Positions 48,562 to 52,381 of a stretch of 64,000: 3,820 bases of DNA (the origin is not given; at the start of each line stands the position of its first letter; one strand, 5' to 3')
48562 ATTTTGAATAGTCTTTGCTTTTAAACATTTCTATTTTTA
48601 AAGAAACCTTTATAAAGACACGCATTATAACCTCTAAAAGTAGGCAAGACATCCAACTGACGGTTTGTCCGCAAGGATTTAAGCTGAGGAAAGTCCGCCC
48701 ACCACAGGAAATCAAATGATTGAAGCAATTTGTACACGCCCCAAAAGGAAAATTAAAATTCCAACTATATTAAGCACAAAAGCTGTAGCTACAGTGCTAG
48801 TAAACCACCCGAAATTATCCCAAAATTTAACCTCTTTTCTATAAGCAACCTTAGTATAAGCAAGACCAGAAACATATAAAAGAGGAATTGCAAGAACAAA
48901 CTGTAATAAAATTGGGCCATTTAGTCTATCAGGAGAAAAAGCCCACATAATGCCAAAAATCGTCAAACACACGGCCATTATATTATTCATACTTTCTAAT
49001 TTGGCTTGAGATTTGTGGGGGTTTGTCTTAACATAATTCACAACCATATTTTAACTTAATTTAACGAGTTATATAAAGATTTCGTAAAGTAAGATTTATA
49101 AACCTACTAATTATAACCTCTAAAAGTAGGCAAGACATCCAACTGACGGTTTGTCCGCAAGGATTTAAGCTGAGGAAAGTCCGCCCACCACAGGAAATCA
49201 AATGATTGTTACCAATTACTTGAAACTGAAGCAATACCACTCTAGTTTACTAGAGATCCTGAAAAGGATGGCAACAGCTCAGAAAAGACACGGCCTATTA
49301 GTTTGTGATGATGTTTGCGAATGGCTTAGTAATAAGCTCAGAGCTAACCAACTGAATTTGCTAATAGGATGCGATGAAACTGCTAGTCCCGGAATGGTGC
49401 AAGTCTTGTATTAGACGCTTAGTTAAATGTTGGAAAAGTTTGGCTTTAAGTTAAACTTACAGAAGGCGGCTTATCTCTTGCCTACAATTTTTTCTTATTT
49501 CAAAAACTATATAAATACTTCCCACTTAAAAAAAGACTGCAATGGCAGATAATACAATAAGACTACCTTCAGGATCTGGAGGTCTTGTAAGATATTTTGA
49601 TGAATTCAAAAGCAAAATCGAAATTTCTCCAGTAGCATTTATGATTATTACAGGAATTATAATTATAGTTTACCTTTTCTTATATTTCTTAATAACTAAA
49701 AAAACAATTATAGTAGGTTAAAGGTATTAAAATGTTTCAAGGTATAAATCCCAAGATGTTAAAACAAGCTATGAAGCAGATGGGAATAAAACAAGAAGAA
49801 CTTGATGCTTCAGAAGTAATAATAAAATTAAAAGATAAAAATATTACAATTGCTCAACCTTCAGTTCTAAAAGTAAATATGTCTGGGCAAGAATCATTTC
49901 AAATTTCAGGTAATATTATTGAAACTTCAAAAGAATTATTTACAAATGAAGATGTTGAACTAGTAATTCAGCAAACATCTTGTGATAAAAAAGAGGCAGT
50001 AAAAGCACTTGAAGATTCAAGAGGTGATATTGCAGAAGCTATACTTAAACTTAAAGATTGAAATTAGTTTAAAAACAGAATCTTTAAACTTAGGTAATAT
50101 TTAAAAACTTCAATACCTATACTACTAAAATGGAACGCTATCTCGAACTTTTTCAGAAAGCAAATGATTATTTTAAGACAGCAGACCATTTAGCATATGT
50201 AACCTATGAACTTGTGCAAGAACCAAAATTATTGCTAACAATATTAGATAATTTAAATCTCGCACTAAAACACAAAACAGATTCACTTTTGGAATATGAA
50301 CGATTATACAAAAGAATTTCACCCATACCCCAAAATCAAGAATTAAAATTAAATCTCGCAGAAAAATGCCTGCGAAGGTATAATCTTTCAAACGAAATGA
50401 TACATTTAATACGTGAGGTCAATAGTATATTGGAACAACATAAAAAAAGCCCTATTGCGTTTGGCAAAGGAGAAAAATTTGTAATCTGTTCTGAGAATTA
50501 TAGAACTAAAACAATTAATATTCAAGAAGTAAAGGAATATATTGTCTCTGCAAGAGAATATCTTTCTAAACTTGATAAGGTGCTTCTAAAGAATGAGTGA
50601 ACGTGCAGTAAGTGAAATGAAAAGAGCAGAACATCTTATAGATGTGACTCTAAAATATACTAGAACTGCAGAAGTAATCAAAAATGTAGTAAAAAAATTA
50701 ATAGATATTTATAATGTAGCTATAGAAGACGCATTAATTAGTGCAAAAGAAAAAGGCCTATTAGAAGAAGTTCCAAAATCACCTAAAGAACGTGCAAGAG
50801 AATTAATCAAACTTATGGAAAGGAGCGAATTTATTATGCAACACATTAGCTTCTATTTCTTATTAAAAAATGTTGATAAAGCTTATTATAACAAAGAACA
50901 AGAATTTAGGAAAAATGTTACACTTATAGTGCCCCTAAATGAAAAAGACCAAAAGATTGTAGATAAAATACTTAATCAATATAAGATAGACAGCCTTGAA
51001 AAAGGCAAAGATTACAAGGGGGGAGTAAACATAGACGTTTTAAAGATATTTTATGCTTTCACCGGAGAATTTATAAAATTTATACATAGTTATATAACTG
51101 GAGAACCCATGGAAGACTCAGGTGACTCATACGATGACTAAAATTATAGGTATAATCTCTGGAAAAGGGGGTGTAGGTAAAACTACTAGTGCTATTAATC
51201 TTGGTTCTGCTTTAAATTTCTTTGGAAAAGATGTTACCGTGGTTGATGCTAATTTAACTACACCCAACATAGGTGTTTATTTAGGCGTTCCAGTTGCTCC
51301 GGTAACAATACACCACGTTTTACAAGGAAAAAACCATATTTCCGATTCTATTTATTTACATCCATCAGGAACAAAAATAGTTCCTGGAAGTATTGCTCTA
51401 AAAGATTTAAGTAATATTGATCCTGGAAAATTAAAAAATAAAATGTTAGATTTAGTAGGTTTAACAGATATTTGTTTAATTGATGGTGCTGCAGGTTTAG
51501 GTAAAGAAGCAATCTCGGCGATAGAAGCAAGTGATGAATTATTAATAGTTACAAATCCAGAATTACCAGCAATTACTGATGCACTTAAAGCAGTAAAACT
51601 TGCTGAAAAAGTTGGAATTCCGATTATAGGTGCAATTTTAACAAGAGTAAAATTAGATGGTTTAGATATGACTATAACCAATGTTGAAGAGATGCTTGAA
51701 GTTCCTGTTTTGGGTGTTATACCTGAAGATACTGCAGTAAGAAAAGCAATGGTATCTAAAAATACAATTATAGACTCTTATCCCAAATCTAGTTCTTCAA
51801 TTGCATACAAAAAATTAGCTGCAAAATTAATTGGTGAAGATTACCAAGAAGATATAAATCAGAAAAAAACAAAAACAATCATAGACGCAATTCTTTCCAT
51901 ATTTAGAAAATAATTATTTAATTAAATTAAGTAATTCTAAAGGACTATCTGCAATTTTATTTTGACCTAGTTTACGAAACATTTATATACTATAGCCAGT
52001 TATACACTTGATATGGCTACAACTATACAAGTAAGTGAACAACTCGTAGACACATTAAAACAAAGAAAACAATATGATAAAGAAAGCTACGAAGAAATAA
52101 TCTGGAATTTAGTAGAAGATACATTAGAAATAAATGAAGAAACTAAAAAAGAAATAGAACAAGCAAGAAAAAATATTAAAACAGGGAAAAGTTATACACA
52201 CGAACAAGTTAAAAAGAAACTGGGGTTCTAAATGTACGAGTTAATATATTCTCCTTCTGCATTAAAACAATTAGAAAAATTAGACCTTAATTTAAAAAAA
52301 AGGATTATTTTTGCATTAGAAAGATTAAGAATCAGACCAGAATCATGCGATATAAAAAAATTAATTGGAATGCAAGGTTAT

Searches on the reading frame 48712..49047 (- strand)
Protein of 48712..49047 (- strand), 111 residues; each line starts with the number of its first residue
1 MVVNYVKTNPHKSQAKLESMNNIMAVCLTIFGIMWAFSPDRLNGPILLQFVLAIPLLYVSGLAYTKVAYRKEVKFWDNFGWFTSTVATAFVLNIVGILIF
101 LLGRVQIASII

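Call 7: search_protein_families(library=pfam, proteins=[window:48712-49047:-], max_evalue=0.01)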
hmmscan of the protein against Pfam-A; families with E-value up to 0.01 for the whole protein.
window:48712-49047:- (111 aa): 0 families

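Call 8: find_encoding_contigs(protein=window:48712-49047:-, flank=6000, max_places=10)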
Protein window:48712-49047:- (111 aa): no gene with exactly this product is on record in the collection.

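Call 16: list_cluster_members(proteins=[window:48712-49047:-, L001:3766-4245:-, window:48245-48526:-, window:47009-48205:-])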
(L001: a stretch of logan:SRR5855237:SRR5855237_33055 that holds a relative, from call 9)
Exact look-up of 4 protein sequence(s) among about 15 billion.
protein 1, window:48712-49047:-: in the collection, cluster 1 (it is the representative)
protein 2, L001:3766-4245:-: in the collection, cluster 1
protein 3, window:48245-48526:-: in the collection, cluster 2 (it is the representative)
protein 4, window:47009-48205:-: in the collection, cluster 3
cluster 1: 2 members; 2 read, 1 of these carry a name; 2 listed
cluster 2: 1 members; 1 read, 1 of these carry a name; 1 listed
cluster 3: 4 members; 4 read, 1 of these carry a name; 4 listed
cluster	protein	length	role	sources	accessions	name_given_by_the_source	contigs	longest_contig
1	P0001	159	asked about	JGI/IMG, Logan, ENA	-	-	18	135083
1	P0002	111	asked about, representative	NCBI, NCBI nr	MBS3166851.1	hypothetical protein J4403_01430 [Candidatus Woesearchaeota archaeon] | hypothetical protein [Candidatus Woesearchaeota archaeon]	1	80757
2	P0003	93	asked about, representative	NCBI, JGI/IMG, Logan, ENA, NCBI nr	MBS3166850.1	hypothetical protein J4403_01425 [Candidatus Woesearchaeota archaeon] | hypothetical protein [Candidatus Woesearchaeota archaeon]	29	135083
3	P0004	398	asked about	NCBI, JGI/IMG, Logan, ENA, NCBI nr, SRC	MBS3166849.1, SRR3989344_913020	PD-(D/E)XK nuclease family protein [Candidatus Woesearchaeota archaeon]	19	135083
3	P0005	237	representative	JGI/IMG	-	-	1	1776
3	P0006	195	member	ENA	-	-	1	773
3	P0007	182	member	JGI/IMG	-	-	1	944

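Call 35: find_encoding_contigs(protein=P0001, flank=1500, max_places=10)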
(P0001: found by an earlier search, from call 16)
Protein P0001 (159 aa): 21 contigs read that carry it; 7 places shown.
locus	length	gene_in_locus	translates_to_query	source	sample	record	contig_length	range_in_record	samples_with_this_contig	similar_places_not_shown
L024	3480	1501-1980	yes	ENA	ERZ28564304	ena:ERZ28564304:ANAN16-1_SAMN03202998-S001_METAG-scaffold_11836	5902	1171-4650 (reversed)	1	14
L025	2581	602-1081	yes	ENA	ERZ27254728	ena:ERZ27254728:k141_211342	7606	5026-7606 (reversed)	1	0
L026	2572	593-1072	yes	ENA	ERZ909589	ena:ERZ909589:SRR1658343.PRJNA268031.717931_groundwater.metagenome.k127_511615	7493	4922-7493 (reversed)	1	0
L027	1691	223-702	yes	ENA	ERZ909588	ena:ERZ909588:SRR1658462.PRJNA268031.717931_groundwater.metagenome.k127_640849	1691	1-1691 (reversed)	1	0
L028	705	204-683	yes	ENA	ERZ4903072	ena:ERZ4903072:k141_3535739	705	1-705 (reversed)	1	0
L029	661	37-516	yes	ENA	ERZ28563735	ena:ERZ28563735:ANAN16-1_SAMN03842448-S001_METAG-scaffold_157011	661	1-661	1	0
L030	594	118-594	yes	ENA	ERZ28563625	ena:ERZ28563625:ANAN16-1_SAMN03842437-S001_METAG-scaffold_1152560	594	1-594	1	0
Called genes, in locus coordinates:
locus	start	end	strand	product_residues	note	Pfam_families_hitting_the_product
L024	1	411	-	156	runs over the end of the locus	-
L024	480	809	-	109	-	PF01849:NAC, PF19026:UBA_HYPK (weak)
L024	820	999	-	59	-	PF03911:Sec61_beta (weak)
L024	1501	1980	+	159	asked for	-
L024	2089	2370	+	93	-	-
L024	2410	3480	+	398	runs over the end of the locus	PF12705:PDDEXK_1, PF10926:DUF2800 (weak)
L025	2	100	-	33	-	?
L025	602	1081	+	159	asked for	-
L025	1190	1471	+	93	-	-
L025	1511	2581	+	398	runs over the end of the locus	PF12705:PDDEXK_1, PF10926:DUF2800 (weak)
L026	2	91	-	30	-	?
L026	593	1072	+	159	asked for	-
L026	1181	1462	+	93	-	-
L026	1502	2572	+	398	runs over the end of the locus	PF12705:PDDEXK_1, PF10926:DUF2800 (weak)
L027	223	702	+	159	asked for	-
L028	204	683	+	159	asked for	-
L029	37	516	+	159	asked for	-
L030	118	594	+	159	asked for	?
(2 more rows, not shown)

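Call 43: search_protein_families(library=ncbifam, proteins=[P0001], max_evalue=0.1)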
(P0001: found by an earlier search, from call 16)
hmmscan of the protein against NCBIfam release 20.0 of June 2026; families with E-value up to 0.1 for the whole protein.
P0001 (159 aa): 0 families

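Call 44: search_protein_families(library=phrogs, proteins=[P0001], max_evalue=0.01)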
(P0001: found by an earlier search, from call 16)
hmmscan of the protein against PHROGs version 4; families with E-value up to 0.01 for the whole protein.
P0001 (159 aa): 0 families

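Call 46: find_related_loci(query=P0001, collection=viral_contigs, flank=4000)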
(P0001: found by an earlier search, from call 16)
Query P0001 (159 aa) in viral_contigs; peptide patterns used: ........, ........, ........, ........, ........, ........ (x = any residue, [..] = any of these).
132 stretches matched a pattern, but none encodes a relative of the query by tblastn (E <= 1e-3).

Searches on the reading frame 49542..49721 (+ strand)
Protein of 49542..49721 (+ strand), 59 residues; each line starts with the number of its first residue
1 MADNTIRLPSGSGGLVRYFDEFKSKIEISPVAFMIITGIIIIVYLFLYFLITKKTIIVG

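Call 7: search_protein_families(library=pfam, proteins=[window:49542-49721:+], max_evalue=0.01)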
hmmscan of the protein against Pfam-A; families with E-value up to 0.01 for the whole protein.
window:49542-49721:+ (59 aa): 1 family
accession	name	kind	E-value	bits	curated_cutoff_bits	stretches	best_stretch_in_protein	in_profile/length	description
PF03911.21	Sec61_beta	-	1e-06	29.1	27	1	12-49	2-39/41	Sec61beta family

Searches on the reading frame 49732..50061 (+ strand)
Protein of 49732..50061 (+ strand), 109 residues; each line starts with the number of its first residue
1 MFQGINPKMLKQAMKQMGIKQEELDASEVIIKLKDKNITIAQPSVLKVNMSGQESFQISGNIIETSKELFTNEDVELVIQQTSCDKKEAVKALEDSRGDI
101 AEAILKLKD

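Call 7: search_protein_families(library=pfam, proteins=[window:49732-50061:+], max_evalue=0.01)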
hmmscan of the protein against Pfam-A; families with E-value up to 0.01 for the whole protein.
window:49732-50061:+ (109 aa): 2 families
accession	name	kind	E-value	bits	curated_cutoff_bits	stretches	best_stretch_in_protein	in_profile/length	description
PF01849.23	NAC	-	2.4e-11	43.8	21.3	1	7-61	1-53/57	NAC domain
PF19026.7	UBA_HYPK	-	1.2e-06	28.2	27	1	72-106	5-39/41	HYPK UBA domain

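Call 9: find_encoding_contigs(protein=window:49732-50061:+, flank=6000, max_places=10)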
Protein window:49732-50061:+ (109 aa): 23 contigs read that carry it; 6 places shown.
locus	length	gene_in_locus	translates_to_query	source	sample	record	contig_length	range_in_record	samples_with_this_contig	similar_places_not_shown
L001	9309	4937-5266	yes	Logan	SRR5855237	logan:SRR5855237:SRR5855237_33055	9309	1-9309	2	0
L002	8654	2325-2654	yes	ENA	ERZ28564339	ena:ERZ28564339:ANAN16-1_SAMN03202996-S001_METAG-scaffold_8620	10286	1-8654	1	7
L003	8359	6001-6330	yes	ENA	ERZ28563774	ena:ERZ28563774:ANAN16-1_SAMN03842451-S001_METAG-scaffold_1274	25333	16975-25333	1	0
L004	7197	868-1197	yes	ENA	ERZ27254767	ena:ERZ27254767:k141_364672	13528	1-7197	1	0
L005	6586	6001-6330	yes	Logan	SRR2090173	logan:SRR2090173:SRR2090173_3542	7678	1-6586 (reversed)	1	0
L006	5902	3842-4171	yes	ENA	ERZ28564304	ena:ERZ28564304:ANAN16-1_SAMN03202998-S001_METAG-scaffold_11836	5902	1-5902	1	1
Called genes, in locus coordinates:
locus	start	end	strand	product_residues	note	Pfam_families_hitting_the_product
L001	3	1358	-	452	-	?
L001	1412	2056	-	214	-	PF00227:Proteasome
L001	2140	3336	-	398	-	PF12705:PDDEXK_1, PF10926:DUF2800 (weak)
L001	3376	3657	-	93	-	-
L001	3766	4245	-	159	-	-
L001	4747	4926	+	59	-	PF03911:Sec61_beta (weak)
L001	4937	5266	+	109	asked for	PF01849:NAC, PF19026:UBA_HYPK (weak)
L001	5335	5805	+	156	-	-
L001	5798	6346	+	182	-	-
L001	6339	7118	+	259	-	PF01656:CbiA, PF06564:CBP_BcsQ (faint), PF10609:ParA, PF13614:AAA_31, PF00142:Fer4_NifH (weak), PF13500:AAA_26 (weak)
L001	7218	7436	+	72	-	PF24434:DUF7557 (weak)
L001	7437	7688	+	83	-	PF05016:ParE_toxin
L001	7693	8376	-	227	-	PF00702:Hydrolase, PF13419:HAD_2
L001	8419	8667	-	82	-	PF08984:DUF1858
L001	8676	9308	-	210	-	?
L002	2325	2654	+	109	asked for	PF01849:NAC, PF19026:UBA_HYPK (weak)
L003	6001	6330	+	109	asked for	PF01849:NAC, PF19026:UBA_HYPK (weak)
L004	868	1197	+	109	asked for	PF01849:NAC, PF19026:UBA_HYPK (weak)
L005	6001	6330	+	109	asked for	PF01849:NAC, PF19026:UBA_HYPK (weak)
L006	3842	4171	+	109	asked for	PF01849:NAC, PF19026:UBA_HYPK (weak)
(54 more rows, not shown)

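Call 20: find_homologous_proteins(query=L001:3766-4245:-)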
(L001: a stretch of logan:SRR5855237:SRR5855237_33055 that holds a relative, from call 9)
Query L001:3766-4245:- (159 aa): 8 proteins with E <= 0.001 among 53 candidates.
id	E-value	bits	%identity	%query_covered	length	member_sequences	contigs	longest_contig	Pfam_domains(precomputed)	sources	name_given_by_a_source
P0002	3.3e-64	233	100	68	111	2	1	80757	-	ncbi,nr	ncbi:hypothetical protein J4403_01430 [Candidatus Woesearchaeota archaeon]|nr:hypothetical protein [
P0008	1.7e-60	221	63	99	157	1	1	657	-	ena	-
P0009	3.5e-56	207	62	95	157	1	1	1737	-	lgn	-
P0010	1.3e-54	202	60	95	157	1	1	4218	-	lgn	-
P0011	9.5e-54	199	59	96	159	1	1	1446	-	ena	-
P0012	2.0e-53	198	59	95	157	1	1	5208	-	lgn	-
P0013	2.7e-47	178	56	92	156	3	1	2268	-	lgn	-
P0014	5.4e-42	161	60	84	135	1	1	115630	-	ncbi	-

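Call 27: find_encoding_contigs(protein=P0014, flank=4000, max_places=3)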
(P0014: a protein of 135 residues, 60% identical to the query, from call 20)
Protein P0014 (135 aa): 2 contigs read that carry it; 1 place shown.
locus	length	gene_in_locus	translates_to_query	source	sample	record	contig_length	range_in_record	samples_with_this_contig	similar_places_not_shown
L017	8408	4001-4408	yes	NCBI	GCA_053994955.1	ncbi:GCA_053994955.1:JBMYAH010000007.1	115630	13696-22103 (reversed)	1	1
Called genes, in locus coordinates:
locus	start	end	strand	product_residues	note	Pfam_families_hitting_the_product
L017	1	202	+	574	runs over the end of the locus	PF02934:GatB_N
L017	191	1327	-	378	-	PF02163:Peptidase_M50, PF13180:PDZ_2 (weak)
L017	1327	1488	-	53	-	-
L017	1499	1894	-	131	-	PF21485:IF5A-like_N, PF08207:EFP_N (faint)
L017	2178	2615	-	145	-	PF24875:DUF7736 (weak)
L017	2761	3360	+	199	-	PF01725:Ham1p_like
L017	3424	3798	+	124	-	-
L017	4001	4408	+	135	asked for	-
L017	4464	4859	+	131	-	PF03479:PCC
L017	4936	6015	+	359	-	-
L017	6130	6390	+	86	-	PF05239:PRC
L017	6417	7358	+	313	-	PF03215:Rad17 (faint), PF05496:RuvB_N, PF25199:nSTAND_NTPase5 (weak), PF00004:AAA, PF13173:AAA_14 (weak), PF13177:DNA_pol3_delta2, PF25361:AAA_lid_RFC1, PF08542:Rep_fac_C, +4 more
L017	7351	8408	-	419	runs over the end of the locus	-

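Call 28: find_encoding_contigs(protein=P0012, flank=4000, max_places=3)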
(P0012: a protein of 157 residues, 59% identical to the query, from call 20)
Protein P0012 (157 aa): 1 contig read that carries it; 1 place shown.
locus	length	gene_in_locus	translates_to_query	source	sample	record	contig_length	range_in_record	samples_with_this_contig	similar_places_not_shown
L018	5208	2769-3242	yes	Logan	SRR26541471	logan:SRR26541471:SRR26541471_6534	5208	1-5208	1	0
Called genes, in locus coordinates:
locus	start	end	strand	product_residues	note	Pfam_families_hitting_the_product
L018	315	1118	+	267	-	PF02535:Zip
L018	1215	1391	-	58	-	-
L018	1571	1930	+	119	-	-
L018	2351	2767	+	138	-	PF08570:DUF1761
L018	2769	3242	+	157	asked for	-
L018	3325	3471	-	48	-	-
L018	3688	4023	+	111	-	-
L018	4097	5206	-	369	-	?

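Call 29: find_encoding_contigs(protein=P0010, flank=4000, max_places=3)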
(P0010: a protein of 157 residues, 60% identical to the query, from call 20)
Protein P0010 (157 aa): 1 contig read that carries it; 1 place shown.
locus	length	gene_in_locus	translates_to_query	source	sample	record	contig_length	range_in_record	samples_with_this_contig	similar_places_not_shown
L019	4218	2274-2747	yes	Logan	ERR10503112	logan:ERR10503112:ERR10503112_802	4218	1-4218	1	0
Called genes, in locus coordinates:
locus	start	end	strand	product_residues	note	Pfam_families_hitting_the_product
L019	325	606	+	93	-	-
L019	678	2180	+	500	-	PF13567:DUF4131, PF03772:Competence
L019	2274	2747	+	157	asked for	-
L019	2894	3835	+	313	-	-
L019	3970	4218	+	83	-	?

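Call 43: search_protein_families(library=ncbifam, proteins=[P0001], max_evalue=0.1)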
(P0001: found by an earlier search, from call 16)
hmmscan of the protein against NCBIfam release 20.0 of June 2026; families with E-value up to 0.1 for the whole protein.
P0001 (159 aa): 0 families

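Call 44: search_protein_families(library=phrogs, proteins=[P0001], max_evalue=0.01)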
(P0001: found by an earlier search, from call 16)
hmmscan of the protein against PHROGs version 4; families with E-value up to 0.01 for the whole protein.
P0001 (159 aa): 0 families

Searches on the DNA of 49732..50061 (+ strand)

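Call 31: search_rna_families(sources=[L001, L012, L017, L018, L019], threshold=gathering)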
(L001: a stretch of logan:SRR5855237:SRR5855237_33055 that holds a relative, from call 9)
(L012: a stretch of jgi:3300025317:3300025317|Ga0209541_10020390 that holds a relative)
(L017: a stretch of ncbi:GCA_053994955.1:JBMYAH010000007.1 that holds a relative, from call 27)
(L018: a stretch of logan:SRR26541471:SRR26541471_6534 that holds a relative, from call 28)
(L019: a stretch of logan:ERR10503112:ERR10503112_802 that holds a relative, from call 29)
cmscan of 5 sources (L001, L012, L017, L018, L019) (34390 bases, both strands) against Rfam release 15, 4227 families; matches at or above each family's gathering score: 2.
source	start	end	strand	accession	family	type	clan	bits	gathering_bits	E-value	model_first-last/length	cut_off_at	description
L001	4327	4687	+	RF00373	RNaseP_arch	Gene; ribozyme;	CL00002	117.6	84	1.6e-32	1-288/288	no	Archaeal RNase P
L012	489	849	-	RF00373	RNaseP_arch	Gene; ribozyme;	CL00002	117.6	84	1.6e-32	1-288/288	no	Archaeal RNase P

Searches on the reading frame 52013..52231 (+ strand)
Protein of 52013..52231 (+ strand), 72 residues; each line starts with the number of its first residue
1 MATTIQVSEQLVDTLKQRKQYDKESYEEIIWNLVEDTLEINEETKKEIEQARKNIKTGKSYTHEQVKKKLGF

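Call 30: find_encoding_contigs(protein=window:52013-52231:+, flank=2500, max_places=10)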
Protein window:52013-52231:+ (72 aa): 24 contigs read that carry it; 4 places shown.
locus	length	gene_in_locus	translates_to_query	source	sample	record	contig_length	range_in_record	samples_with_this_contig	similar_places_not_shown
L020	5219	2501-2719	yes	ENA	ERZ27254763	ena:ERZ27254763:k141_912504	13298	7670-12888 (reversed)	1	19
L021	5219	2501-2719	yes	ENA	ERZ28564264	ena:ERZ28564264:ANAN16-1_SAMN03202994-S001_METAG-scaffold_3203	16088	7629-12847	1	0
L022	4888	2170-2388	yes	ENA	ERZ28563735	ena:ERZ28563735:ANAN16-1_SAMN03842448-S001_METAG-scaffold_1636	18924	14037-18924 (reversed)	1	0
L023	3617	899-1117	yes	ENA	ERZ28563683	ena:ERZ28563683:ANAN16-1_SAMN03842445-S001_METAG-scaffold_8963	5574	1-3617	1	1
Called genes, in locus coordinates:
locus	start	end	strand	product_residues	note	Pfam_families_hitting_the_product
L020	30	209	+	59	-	PF03911:Sec61_beta (weak)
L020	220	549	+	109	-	PF01849:NAC, PF19026:UBA_HYPK (weak)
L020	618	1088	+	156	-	-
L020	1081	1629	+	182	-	-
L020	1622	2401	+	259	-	PF01656:CbiA, PF06564:CBP_BcsQ (faint), PF10609:ParA, PF13614:AAA_31, PF00142:Fer4_NifH (weak), PF13500:AAA_26 (weak)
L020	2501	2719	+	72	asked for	PF24434:DUF7557 (weak)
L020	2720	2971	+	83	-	PF05016:ParE_toxin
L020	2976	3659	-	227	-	PF00702:Hydrolase, PF13419:HAD_2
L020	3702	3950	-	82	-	PF08984:DUF1858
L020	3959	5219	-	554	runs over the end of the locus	PF00749:tRNA-synt_1c, PF03950:tRNA-synt_1c_C, PF20974:tRNA-synt_1c_C2 (weak)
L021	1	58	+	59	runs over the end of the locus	PF03911:Sec61_beta (weak)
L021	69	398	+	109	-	PF01849:NAC, PF19026:UBA_HYPK (weak)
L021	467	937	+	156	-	-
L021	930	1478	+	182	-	-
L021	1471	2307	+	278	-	-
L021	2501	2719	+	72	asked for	PF24434:DUF7557 (weak)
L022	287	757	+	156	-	-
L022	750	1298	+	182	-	-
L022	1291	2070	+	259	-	PF01656:CbiA, PF06564:CBP_BcsQ (faint), PF10609:ParA, PF13614:AAA_31, PF00142:Fer4_NifH (weak), PF13500:AAA_26 (weak)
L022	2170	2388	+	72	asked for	PF24434:DUF7557 (weak)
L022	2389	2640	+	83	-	PF05016:ParE_toxin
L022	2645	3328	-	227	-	PF00702:Hydrolase, PF13419:HAD_2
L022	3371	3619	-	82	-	PF08984:DUF1858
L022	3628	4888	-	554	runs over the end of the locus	PF00749:tRNA-synt_1c, PF03950:tRNA-synt_1c_C, PF20974:tRNA-synt_1c_C2 (weak)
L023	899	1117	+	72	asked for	PF24434:DUF7557 (weak)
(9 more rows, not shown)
